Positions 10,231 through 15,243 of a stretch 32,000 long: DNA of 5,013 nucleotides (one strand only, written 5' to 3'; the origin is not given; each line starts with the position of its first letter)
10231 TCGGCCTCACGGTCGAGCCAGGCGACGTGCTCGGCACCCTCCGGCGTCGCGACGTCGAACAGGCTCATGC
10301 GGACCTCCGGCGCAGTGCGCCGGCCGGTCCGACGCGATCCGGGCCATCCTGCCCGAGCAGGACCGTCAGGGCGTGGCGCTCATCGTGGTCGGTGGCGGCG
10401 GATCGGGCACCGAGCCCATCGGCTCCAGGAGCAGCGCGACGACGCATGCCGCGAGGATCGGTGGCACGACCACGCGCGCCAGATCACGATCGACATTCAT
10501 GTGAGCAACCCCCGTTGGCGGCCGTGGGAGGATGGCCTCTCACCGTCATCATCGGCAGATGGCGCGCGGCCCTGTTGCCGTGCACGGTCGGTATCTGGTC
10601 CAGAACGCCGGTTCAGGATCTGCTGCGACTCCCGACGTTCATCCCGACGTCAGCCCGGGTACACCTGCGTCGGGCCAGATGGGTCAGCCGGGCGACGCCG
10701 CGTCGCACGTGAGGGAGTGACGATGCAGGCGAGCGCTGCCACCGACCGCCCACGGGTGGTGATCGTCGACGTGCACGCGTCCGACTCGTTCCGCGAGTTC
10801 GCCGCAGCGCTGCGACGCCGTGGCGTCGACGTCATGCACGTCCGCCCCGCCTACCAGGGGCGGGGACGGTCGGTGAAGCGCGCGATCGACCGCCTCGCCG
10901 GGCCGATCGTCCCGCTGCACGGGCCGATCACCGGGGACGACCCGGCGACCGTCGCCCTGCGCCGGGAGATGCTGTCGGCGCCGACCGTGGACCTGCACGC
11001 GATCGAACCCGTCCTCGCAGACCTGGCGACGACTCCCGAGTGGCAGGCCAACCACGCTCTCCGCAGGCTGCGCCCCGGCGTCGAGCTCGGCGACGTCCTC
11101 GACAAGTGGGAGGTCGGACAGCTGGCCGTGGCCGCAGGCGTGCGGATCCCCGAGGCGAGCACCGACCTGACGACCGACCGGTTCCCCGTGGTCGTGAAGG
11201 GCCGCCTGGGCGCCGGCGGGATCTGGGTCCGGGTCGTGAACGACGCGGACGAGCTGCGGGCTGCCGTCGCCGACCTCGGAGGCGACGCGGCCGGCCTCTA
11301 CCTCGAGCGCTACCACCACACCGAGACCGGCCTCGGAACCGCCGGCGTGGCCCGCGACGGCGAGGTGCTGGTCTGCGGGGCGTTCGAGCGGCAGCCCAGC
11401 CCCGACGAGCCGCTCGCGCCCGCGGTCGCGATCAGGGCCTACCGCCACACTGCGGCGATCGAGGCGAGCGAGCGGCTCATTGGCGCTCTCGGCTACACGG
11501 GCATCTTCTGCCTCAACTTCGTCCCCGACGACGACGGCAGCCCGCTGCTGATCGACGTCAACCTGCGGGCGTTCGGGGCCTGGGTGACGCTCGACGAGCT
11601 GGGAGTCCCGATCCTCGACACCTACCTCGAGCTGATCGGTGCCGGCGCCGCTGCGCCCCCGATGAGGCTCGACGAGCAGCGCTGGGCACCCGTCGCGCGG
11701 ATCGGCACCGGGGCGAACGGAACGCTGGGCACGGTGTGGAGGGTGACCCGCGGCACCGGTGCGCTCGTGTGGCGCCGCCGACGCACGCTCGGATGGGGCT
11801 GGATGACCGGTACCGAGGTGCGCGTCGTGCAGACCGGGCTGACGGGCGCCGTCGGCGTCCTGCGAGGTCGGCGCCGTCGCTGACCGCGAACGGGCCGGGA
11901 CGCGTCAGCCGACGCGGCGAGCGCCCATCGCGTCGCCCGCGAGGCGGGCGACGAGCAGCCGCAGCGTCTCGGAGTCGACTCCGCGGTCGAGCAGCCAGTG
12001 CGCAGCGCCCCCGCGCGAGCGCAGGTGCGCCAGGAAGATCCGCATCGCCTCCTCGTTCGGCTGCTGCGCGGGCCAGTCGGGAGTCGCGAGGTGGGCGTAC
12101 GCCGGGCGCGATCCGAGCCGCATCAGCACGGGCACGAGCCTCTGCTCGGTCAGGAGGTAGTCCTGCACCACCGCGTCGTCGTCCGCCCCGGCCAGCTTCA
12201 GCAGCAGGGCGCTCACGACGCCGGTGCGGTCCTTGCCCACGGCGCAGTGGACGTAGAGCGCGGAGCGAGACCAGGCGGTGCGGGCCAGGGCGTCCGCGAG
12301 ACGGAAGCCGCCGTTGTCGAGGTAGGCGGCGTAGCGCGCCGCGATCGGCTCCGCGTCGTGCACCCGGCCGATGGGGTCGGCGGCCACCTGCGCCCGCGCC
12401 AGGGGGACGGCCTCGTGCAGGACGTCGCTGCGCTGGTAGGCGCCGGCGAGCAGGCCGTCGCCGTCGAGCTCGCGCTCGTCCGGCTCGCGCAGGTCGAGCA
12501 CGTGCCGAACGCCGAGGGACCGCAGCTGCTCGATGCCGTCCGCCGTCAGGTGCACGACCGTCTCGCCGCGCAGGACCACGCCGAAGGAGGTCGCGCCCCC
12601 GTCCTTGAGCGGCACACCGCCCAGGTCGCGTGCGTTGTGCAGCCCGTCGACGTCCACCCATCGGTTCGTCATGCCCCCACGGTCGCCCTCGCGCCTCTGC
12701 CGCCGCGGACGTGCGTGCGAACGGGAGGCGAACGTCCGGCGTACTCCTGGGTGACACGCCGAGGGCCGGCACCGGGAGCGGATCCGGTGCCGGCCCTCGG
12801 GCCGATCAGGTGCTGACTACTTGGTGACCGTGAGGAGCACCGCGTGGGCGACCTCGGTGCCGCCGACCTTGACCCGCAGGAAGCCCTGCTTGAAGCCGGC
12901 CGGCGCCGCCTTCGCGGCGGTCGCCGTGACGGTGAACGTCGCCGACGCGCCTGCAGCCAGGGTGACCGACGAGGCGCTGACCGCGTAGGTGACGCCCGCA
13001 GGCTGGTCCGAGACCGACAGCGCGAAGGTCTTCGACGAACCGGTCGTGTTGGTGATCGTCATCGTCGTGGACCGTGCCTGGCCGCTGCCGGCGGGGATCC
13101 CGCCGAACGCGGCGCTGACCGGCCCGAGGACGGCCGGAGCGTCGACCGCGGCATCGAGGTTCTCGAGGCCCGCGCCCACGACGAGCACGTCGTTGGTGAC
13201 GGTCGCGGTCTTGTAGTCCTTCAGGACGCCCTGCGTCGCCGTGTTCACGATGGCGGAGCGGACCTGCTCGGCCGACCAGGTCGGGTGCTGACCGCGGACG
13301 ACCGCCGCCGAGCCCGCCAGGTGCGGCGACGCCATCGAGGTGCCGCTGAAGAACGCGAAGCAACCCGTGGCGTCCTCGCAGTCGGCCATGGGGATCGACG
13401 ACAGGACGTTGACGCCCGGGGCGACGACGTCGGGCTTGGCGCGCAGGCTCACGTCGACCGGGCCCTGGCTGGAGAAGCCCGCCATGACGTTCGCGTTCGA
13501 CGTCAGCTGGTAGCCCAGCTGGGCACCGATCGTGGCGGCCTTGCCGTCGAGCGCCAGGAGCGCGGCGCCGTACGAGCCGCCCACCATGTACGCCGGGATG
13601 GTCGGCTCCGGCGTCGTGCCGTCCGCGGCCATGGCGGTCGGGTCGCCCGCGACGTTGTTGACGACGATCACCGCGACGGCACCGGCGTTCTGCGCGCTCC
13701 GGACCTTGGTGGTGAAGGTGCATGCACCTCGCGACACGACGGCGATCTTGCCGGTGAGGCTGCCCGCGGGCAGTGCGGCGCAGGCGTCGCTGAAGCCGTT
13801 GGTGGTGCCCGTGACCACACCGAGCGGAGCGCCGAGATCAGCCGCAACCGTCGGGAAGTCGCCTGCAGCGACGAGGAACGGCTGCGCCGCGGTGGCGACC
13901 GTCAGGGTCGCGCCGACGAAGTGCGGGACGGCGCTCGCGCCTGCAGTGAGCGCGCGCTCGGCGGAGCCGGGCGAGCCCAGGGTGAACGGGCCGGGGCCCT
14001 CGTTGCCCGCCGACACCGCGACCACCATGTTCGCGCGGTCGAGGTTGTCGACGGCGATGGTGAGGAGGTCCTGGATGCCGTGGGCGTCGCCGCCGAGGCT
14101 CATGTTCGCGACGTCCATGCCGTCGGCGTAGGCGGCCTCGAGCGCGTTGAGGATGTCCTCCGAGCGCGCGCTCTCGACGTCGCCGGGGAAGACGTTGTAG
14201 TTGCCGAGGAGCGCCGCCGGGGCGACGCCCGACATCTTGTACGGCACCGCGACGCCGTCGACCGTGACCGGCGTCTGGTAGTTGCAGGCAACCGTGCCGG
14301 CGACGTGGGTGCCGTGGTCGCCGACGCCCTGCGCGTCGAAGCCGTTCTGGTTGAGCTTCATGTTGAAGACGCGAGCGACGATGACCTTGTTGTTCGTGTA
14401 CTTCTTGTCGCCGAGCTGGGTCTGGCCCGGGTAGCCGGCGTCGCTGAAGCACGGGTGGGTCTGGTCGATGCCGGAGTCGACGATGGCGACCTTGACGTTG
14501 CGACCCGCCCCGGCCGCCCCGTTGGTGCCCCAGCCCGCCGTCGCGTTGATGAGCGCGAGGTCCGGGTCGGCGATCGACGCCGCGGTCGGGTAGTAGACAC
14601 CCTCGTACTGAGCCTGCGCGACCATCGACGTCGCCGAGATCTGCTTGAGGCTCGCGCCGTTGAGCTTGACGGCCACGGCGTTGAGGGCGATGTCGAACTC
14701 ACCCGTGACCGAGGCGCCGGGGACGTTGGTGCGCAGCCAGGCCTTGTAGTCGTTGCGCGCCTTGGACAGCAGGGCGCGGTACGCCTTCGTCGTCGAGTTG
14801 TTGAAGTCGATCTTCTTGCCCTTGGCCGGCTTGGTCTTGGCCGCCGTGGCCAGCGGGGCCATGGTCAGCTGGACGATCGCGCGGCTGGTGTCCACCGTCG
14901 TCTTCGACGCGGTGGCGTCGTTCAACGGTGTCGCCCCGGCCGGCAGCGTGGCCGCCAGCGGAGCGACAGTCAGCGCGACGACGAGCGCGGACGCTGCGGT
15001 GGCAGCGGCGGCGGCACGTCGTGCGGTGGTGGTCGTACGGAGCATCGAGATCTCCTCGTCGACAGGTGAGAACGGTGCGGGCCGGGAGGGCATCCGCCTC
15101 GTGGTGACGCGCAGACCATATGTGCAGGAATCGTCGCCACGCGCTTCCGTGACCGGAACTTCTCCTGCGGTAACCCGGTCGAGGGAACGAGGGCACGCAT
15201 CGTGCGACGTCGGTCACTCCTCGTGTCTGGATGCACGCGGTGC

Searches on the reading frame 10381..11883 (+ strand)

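Call 10: search_protein_families(library=pfam, proteins=[window:10381-11883:+], max_evalue=0.001)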
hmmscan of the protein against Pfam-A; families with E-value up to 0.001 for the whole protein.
window:10381-11883:+ (500 aa): 2 families
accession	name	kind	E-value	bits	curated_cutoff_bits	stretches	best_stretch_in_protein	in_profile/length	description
PF02655.19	ATP-grasp_3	-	0.0003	21.3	23.2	0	241-295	3-59/160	ATP-grasp domain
PF02222.28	ATP-grasp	-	0.00077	19.6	27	0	267-385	30-151/179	ATP-grasp domain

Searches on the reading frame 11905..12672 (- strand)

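Call 10: search_protein_families(library=pfam, proteins=[window:11905-12672:-], max_evalue=0.001)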
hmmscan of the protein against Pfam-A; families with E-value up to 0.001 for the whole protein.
window:11905-12672:- (255 aa): 2 families
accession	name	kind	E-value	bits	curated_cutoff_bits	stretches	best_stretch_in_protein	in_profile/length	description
PF13350.11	Y_phosphatase3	-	5.1e-45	154.8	22.2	1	7-244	2-238/240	Tyrosine phosphatase family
PF22784.1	PTP-SAK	-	2.8e-06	27.9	27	1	126-169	78-120/153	Swiss Army Knife protein, DSP-PTPase phosphatase domain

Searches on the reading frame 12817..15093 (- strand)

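Call 10: search_protein_families(library=pfam, proteins=[window:12817-15093:-], max_evalue=0.001)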
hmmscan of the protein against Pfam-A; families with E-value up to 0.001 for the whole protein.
window:12817-15093:- (758 aa): 4 families
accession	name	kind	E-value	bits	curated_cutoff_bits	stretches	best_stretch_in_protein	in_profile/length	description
PF00082.27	Peptidase_S8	-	7.5e-52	176.9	21.8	1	197-622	1-276/288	Subtilase family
PF02225.27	PA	-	1.6e-17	63.8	23.9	1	436-512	11-95/95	PA domain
PF17766.7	fn3_6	-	1.8e-05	25.3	26.4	1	671-750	16-95/99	Fibronectin type-III domain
PF11614.14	FixG_C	-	0.00067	20.3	25.6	0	677-732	36-91/119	IG-like fold at C-terminal of FixG, putative oxidoreductase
